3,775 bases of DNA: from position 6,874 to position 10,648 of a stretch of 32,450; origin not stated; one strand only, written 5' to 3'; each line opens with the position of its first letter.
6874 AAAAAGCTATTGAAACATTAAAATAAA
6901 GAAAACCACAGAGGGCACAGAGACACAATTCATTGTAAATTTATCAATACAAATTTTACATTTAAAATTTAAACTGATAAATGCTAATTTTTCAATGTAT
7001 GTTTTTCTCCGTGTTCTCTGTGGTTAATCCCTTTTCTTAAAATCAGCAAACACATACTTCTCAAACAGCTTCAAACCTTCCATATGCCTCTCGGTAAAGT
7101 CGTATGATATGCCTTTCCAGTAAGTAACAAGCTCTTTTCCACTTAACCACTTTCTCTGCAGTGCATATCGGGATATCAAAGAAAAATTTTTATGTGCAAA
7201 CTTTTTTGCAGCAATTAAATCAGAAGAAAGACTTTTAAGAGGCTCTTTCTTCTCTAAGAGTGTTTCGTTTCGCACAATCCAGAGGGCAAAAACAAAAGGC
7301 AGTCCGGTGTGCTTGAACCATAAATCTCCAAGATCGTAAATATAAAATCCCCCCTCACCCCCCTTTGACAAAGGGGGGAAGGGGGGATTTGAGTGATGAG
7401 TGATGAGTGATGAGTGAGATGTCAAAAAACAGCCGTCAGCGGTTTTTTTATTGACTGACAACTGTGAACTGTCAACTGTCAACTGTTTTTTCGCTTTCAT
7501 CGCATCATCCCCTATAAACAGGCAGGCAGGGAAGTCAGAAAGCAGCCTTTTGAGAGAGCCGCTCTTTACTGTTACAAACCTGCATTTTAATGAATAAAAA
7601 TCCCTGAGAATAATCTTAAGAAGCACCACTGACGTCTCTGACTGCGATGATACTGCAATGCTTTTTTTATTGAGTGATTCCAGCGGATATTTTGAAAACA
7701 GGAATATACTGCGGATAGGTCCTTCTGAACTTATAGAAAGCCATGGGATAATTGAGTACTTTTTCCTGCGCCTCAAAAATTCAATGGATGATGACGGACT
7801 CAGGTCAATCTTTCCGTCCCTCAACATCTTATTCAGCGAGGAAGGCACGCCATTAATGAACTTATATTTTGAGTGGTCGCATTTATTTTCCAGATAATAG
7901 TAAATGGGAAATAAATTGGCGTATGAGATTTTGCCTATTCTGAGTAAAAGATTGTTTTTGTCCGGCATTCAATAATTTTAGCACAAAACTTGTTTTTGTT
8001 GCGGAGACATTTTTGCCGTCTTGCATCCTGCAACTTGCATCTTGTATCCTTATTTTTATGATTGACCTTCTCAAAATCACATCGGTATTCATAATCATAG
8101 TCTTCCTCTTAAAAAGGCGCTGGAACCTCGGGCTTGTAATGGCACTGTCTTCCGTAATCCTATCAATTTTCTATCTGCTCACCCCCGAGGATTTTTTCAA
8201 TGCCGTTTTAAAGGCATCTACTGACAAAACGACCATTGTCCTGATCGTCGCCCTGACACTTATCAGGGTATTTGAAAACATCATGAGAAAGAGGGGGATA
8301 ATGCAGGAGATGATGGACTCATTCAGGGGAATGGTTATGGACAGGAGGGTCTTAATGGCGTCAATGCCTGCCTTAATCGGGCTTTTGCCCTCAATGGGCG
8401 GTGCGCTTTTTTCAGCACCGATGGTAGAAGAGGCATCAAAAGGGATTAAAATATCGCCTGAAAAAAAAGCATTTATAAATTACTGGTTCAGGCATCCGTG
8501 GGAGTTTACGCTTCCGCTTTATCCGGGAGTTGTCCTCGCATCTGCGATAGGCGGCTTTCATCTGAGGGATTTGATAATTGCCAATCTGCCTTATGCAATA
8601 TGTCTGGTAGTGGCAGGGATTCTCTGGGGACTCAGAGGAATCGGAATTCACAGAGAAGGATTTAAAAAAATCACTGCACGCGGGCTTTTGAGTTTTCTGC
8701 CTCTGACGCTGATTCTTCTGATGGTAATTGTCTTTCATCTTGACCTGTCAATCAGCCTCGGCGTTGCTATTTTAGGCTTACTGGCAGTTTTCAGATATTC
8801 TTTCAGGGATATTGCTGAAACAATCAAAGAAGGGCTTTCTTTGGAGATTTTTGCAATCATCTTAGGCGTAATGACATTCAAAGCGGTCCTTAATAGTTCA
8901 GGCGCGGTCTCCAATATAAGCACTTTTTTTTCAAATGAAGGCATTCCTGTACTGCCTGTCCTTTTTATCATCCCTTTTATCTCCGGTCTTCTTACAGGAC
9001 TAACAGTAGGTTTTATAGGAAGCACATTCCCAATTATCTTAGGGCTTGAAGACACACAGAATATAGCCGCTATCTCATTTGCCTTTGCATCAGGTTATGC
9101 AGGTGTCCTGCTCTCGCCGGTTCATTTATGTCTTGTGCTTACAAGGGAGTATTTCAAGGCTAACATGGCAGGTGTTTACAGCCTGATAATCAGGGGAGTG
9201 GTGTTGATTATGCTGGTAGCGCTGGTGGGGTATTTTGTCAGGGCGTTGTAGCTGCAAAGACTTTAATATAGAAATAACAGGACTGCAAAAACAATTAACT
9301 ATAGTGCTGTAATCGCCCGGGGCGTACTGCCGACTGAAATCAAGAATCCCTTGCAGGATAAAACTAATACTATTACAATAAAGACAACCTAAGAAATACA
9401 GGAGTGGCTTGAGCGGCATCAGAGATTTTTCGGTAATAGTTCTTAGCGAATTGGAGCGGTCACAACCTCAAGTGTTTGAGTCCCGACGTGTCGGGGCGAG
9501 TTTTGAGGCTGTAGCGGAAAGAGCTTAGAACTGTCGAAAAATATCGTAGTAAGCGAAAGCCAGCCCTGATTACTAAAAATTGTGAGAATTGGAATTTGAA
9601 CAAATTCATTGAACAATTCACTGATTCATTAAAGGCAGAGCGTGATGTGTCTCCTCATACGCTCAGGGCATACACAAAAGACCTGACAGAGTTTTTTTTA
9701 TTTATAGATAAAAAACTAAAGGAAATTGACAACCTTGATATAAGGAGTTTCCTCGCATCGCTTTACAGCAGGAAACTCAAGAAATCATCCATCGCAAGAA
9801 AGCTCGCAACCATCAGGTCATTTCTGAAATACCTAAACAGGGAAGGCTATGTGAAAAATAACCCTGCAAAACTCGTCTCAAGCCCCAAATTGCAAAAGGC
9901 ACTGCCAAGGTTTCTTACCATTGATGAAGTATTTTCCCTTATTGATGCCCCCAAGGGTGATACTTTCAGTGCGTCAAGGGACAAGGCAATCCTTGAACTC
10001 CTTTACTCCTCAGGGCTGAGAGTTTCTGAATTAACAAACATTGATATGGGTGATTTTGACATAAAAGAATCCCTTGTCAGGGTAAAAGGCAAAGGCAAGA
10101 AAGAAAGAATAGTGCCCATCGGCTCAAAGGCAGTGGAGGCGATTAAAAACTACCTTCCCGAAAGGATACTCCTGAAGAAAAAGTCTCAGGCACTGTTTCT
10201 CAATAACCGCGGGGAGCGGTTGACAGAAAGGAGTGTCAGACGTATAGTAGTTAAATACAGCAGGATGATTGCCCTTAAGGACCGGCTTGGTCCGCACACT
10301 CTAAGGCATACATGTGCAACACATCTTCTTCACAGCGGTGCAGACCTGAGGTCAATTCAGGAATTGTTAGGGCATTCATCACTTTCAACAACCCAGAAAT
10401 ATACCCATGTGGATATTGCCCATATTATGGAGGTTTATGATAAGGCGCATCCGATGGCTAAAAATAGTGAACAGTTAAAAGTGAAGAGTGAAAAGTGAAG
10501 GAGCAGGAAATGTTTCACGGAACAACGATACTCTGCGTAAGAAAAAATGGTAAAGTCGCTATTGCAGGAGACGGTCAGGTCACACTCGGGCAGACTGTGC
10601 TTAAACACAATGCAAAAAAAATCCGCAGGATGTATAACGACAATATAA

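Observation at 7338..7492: A roughly 150-bp composite of three repeat types sits in frame inside mqnA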

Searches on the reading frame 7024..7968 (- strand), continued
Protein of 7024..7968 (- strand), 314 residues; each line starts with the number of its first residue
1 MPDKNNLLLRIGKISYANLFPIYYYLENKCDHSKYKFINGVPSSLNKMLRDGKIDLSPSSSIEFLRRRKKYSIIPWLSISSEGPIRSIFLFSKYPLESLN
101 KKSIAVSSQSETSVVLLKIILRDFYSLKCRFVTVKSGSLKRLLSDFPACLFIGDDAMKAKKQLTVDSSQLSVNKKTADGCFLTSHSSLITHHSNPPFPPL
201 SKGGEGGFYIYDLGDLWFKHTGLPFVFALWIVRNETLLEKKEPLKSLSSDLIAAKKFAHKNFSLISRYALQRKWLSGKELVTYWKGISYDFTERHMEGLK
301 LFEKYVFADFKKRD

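Call 13: find_related_loci(query=A1, collection=genome_contigs, flank=4000)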
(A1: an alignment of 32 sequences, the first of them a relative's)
Query A1 (314 aa) in genome_contigs; peptide patterns used: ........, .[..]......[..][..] (x = any residue, [..] = any of these).
600 stretches matched a pattern (row limit reached: there are more); 566 encode a relative of the query (tblastn E <= 1e-3); the best 80 are kept; 80 distinct loci.
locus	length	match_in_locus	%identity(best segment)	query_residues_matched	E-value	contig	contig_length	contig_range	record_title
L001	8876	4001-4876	60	1-309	1e-117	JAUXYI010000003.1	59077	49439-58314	MAG: Thermodesulfovibrionia bacterium isolate C18_concoct.bin.153 C18_k141_193709, whole genome shotgun sequence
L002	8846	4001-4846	57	4-306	3e-107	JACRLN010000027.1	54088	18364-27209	MAG: Nitrospirae bacterium isolate NC_groundwater_1882_Pr3_B-0.1um_42_111 SR2-18-B1_coassembly_85561, whole genome shotg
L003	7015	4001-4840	58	9-305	2e-102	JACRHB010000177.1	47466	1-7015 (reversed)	MAG: Nitrospirae bacterium isolate NC_groundwater_1766_Pr3_B-0.1um_47_18 SR-2_scaffold_141_2962437, whole genome shotgun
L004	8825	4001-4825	56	4-305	2e-101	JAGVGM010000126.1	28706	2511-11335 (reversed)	MAG: Thermodesulfovibrionia bacterium isolate DeMMO2_3 c_000000005082, whole genome shotgun sequence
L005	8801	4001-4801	55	5-306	7e-100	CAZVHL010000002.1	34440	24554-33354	MAG TPA_asm: uncultured Nitrospiraceae bacterium isolate binchicken_co132_92 genome assembly, contig: NODE_302_length_34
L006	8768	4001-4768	54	9-306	1e-96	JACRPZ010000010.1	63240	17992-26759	MAG: Nitrospirae bacterium isolate NC_groundwater_2000_Pr3_S-0.65um_44_7 SR2-18-Sp65_coassembly_scaffold_65823, whole ge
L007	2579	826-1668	54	8-306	2e-98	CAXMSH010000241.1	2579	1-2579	MAG: Thermodesulfovibrionia bacterium isolate 10C-St20-MC-01_bin.12.strict genome assembly, contig: NODE_241_length_2579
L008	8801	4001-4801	51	4-306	2e-94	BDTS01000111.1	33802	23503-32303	Bacterium BMS3Bbin09 DNA, contig: NODE_13, whole genome shotgun sequence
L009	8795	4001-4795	52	5-305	8e-94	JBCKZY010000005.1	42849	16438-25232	Thermodesulfovibrionia bacterium isolate SLM_LV1_0208-G10 Node_5_length_42849_cov_86.546588, whole genome shotgun sequen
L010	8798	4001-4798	52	9-307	3e-92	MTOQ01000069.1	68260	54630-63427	MAG: Nitrospirae bacterium JdFR-81 JGI24020J35080_1000169, whole genome shotgun sequence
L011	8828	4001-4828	50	9-306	9e-83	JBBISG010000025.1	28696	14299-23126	MAG: Nitrospirota bacterium isolate BQF270218_bin_368 NODE_1320_length_28696_cov_2.49886, whole genome shotgun sequence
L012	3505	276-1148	51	1-306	3e-80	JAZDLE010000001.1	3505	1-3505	MAG: Nitrospirota bacterium isolate MEGAHIT-group-0.570 k141_5323351, whole genome shotgun sequence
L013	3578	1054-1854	46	1-305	1e-79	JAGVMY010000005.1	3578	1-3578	MAG: Thermodesulfovibrionales bacterium isolate DeMMO3_30 c_000000067382, whole genome shotgun sequence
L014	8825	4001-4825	48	8-305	1e-77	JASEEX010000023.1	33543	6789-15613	MAG: Thermodesulfovibrionales bacterium isolate Yes46-09 NODE_23_length_33597_cov_98.663854, whole genome shotgun sequen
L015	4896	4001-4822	48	9-305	2e-77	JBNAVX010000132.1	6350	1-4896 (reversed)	MAG: Thermodesulfovibrionales bacterium isolate Kamch4342-D-MF-049 bin31.fa-132, whole genome shotgun sequence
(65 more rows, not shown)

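Call 14: find_encoding_contigs(protein=P0002, flank=5000, max_places=2)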
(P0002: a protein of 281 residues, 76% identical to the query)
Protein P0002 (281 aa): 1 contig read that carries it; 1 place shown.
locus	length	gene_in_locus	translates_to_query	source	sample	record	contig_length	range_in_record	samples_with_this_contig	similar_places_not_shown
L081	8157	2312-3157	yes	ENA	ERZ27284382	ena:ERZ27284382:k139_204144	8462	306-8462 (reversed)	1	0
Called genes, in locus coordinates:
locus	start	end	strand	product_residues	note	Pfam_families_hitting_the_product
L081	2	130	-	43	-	?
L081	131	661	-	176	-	PF00227:Proteasome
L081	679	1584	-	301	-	PF02899:Phage_int_SAM_1, PF13102:Phage_int_SAM_5 (faint), PF13495:Phage_int_SAM_4, PF22823:MrpR_C_cat (faint), PF00589:Phage_integrase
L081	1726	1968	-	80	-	-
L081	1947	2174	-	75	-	-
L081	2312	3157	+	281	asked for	PF02621:VitK2_biosynth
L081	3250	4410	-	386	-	PF01590:GAF, PF13185:GAF_2, PF13492:GAF_3 (weak), PF13487:HD_5, PF01966:HD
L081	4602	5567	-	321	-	PF00072:Response_reg, PF00990:GGDEF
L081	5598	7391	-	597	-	PF00512:HisKA, PF02518:HATPase_c, PF00072:Response_reg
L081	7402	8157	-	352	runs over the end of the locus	?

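Call 15: find_encoding_contigs(protein=P0009, flank=3000, max_places=2)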
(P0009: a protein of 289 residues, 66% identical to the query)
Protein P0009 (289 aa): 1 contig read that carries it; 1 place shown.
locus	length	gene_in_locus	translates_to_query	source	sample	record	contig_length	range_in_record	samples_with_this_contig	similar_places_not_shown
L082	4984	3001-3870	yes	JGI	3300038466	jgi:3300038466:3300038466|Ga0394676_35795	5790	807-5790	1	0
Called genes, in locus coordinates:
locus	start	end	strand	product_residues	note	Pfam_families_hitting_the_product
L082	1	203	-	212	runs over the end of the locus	-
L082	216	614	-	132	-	-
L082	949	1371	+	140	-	PF01951:Archease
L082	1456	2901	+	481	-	PF01139:RtcB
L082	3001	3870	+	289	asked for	PF02621:VitK2_biosynth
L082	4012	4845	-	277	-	-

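Call 16: find_encoding_contigs(protein=P0028, flank=3000, max_places=2)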
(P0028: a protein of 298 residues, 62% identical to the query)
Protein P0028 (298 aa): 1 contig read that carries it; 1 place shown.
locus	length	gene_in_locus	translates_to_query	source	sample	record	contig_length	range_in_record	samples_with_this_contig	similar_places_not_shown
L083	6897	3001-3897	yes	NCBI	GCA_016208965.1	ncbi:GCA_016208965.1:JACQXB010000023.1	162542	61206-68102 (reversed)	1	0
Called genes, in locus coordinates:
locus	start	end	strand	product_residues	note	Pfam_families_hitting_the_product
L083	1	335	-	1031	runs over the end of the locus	PF00873:ACR_tran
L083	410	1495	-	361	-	PF25917:BSH_RND, PF25973:BSH_CzcB, PF25876:HH_MFP_RND, PF25944:Beta-barrel_RND (weak), PF25954:Beta-barrel_RND_2, PF25990:Beta-barrel_YknX (weak), PF25967:RND-MFP_C (weak), PF25989:YknX_C, +2 more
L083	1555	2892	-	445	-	PF02321:OEP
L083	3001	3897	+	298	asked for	PF02621:VitK2_biosynth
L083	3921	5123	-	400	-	PF00583:Acetyltransf_1 (faint)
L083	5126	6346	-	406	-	PF00155:Aminotran_1_2, PF00266:Aminotran_5 (weak), PF01053:Cys_Met_Meta_PP, PF01212:Beta_elim_lyase (weak)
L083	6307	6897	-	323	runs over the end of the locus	PF01073:3Beta_HSD, PF01370:Epimerase, PF04321:RmlD_sub_bind, PF05368:NmrA, PF07993:NAD_binding_4, PF13460:NAD_binding_10, PF16363:GDP_Man_Dehyd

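Call 29: predict_structure(alignment_id=A1)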
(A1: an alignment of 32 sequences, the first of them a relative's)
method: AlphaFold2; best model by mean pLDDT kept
length: 314 residues; sequences in the alignment: 32
mean_pLDDT: 85.5   pTM: 0.83
mean pLDDT of the five models: 85.5, 84.2, 83.6, 82.0, 64.7
residues with pLDDT >= 90: 216; 70-90: 51; 50-70: 16; < 50: 31
segments of 3 or more residues with pLDDT < 50: 173-175, 179-199, 201-205
pLDDT, mean of each block of 10 residues (from residue 1): 69 93 95 92 94 94 93 84 88 95 92 95 97 89 95 92 75 51 34 41 64 95 92 94 93 94 97 94 90 92 92 72
secondary structure, 60 per line:
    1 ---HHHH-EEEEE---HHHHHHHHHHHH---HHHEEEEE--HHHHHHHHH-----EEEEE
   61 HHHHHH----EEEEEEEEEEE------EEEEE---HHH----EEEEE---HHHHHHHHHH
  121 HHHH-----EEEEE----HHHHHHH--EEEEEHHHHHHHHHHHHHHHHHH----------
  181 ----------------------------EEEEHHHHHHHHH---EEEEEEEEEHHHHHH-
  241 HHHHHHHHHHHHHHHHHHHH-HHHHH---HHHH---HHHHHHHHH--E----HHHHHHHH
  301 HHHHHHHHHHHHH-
elements in order: H4-7 E9-13 H17-28 E35-39 H42-50 E56-60 H61-66 E71-81 E88-92 E103-107 H111-124 E130-134 H139-145 E148-152 H153-170 E209-212 H213-221 E225-233 H234-239 H241-260 H262-266 H270-273 H277-285 H293-313

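Call 33: fold_search(model_id=the predicted structure, library=pdb)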
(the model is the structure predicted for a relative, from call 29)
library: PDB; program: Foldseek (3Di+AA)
matches with E <= 10: 1453; with E <= 0.001: 562
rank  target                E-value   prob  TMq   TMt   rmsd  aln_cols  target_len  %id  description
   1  7ahr_B                5.1e-27  1.00  0.81  0.88   2.0       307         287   21  Enzyme of biosynthetic pathway (released 2021-10-06)
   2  7an7_A                7.8e-27  1.00  0.80  0.88   1.9       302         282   21  Enzyme of biosynthetic pathway (released 2022-04-20)
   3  7an8_A                8.3e-27  1.00  0.81  0.89   2.0       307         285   21  Enzyme of biosynthetic pathway (released 2022-04-20)
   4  7an6_A                1.3e-26  1.00  0.80  0.88   2.0       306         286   21  Enzyme of biosynthetic pathway (released 2022-04-20)
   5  7ywc_B                1.4e-26  1.00  0.80  0.88   2.0       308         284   21  Enzyme of biosynthetic pathway (released 2022-10-26)
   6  7an5_A                1.6e-26  1.00  0.79  0.88   1.9       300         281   22  Enzyme of biosynthetic pathway (released 2022-04-20)
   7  7ywc_A                1.6e-26  1.00  0.80  0.87   2.0       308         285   21  Enzyme of biosynthetic pathway (released 2022-10-26)
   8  7an8_B                1.9e-26  1.00  0.81  0.89   2.0       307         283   21  Enzyme of biosynthetic pathway (released 2022-04-20)
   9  7an6_B                2.4e-26  1.00  0.80  0.89   2.0       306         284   21  Enzyme of biosynthetic pathway (released 2022-04-20)
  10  7an9_B                2.8e-26  1.00  0.79  0.89   1.9       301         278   21  Enzyme of biosynthetic pathway (released 2022-04-20)
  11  7an7_B                3.6e-26  1.00  0.81  0.89   2.0       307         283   21  Enzyme of biosynthetic pathway (released 2022-04-20)
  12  7an5_B                3.9e-26  1.00  0.80  0.89   2.0       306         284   22  Enzyme of biosynthetic pathway (released 2022-04-20)
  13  7an9_A                5.6e-26  1.00  0.78  0.88   1.9       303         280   21  Enzyme of biosynthetic pathway (released 2022-04-20)
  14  7ahr_A                1.1e-25  1.00  0.80  0.88   2.0       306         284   21  Enzyme of biosynthetic pathway (released 2021-10-06)
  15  2nxo_C                9.5e-25  1.00  0.75  0.87   4.4       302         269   22  Crystal structure of protein SCO4506 from Streptomyces coelicolor, Pfam DUF178 (released 2006-12-19)
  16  2nxo_A                2.4e-24  1.00  0.76  0.87   2.2       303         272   22  Crystal structure of protein SCO4506 from Streptomyces coelicolor, Pfam DUF178 (released 2006-12-19)
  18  2nxo_B                6.8e-24  1.00  0.75  0.88   2.2       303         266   21  Crystal structure of protein SCO4506 from Streptomyces coelicolor, Pfam DUF178 (released 2006-12-19)
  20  2nxo_D                4.0e-17  1.00  0.65  0.85   2.9       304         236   19  Crystal structure of protein SCO4506 from Streptomyces coelicolor, Pfam DUF178 (released 2006-12-19)
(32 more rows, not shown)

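Call 39: find_related_loci(query=A1, collection=metagenome_contigs, flank=2500)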
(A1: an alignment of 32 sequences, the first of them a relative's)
Query A1 (314 aa) in metagenome_contigs; peptide patterns used: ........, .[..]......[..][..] (x = any residue, [..] = any of these).
600 stretches matched a pattern (row limit reached: there are more); 555 encode a relative of the query (tblastn E <= 1e-3); the best 80 are kept; 80 distinct loci.
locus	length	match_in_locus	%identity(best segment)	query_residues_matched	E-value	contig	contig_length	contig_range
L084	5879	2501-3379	62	9-307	2e-116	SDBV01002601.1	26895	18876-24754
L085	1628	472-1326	59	1-309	1e-123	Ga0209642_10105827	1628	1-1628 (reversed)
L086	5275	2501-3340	58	9-307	1e-104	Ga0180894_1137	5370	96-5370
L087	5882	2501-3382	57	9-309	4e-102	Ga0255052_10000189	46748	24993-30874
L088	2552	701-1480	55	9-307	1e-103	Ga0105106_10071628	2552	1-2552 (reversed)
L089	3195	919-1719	56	5-306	2e-101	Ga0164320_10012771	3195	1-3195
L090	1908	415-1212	53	9-309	4e-104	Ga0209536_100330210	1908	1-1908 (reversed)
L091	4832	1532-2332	55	5-306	2e-97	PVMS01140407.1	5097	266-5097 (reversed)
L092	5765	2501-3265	52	9-306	2e-94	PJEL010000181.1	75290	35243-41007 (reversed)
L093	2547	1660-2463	50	5-306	1e-94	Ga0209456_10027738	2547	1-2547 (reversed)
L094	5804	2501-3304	47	1-305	2e-81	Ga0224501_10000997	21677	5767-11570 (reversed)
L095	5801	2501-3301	47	1-305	2e-80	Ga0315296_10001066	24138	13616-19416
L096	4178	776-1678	47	1-305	3e-78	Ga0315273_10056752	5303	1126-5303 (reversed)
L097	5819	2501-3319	47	9-306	2e-76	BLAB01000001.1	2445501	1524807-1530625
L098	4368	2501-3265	44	9-306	1e-72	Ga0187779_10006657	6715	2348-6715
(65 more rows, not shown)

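Call 55: find_encoding_contigs(protein=P0016, flank=2500, max_places=1)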
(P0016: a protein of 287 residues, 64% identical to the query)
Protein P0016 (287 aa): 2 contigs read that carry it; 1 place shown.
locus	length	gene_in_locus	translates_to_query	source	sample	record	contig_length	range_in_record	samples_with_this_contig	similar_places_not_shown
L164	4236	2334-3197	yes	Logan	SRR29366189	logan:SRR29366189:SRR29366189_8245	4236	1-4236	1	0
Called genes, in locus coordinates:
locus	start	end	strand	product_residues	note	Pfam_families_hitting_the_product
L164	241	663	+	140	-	PF01951:Archease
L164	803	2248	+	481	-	PF01139:RtcB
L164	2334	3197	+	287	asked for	PF02621:VitK2_biosynth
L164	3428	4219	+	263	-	PF00218:IGPS, PF01729:QRPTase_C (weak)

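Call 56: find_encoding_contigs(protein=P0011, flank=2500, max_places=1)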
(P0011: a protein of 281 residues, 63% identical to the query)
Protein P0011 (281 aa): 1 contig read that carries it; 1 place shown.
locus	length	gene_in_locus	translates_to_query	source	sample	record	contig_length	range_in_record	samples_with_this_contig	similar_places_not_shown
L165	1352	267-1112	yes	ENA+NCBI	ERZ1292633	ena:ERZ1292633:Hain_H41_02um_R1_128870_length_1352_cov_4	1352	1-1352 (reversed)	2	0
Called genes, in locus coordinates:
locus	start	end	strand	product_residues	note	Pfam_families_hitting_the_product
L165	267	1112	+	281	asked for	PF02621:VitK2_biosynth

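Call 57: find_encoding_contigs(protein=P0047, flank=2500, max_places=1)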
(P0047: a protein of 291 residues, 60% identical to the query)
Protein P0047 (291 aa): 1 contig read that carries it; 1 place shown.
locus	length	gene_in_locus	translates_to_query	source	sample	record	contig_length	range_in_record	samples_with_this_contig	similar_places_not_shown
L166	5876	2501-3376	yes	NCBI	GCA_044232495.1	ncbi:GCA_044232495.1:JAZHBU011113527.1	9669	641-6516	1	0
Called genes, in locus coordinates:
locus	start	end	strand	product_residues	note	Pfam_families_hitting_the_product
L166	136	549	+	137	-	PF01951:Archease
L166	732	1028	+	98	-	PF01139:RtcB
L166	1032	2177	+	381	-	PF01139:RtcB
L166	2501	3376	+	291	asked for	PF02621:VitK2_biosynth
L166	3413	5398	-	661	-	PF00515:TPR_1 (weak), PF13414:TPR_11, PF13432:TPR_16 (weak), PF13424:TPR_12 (weak), PF13414:TPR_11, PF13432:TPR_16 (weak), PF00515:TPR_1, PF00515:TPR_1, +19 more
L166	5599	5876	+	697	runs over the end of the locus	PF02629:CoA_binding, PF13380:CoA_binding_2, PF13607:Succ_CoA_lig, PF19045:Ligase_CoA_2, PF13549:ATP-grasp_5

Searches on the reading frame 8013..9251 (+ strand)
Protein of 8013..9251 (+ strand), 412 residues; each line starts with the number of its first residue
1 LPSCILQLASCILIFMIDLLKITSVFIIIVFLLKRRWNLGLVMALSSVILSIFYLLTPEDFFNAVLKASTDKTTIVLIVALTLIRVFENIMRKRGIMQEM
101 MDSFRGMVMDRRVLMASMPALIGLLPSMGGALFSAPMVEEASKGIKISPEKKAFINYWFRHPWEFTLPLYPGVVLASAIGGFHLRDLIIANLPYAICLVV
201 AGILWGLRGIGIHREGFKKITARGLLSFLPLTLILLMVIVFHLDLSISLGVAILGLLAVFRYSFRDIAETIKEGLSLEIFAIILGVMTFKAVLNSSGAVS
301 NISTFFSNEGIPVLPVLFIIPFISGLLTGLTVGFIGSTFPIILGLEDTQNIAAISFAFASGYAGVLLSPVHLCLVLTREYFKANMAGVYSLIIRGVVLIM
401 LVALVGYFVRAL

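Call 25: search_protein_families(library=pfam, proteins=[window:8013-9251:+], max_evalue=0.0001)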
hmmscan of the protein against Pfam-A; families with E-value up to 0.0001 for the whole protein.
window:8013-9251:+ (412 aa): 1 family
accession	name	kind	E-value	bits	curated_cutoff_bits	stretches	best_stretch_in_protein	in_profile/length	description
PF04165.18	DUF401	-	1.8e-54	186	24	1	24-405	7-389/393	Protein of unknown function (DUF401)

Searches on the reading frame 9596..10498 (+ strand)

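Call 25: search_protein_families(library=pfam, proteins=[window:9596-10498:+], max_evalue=0.0001)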
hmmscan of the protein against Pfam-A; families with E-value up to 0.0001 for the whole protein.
window:9596-10498:+ (300 aa): 4 families
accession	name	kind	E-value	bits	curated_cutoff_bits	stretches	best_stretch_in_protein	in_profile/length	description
PF00589.27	Phage_integrase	-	1.7e-49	168.4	27.1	1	106-273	2-169/172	Phage integrase family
PF02899.23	Phage_int_SAM_1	-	5.6e-21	75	22.3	1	5-84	1-83/83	Phage integrase, N-terminal SAM-like domain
PF13495.12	Phage_int_SAM_4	-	1.6e-09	38.5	27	1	4-80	1-78/85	Phage integrase, N-terminal SAM-like domain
PF13102.12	Phage_int_SAM_5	-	4e-06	27.6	22.3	1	3-90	4-92/98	Phage integrase SAM-like domain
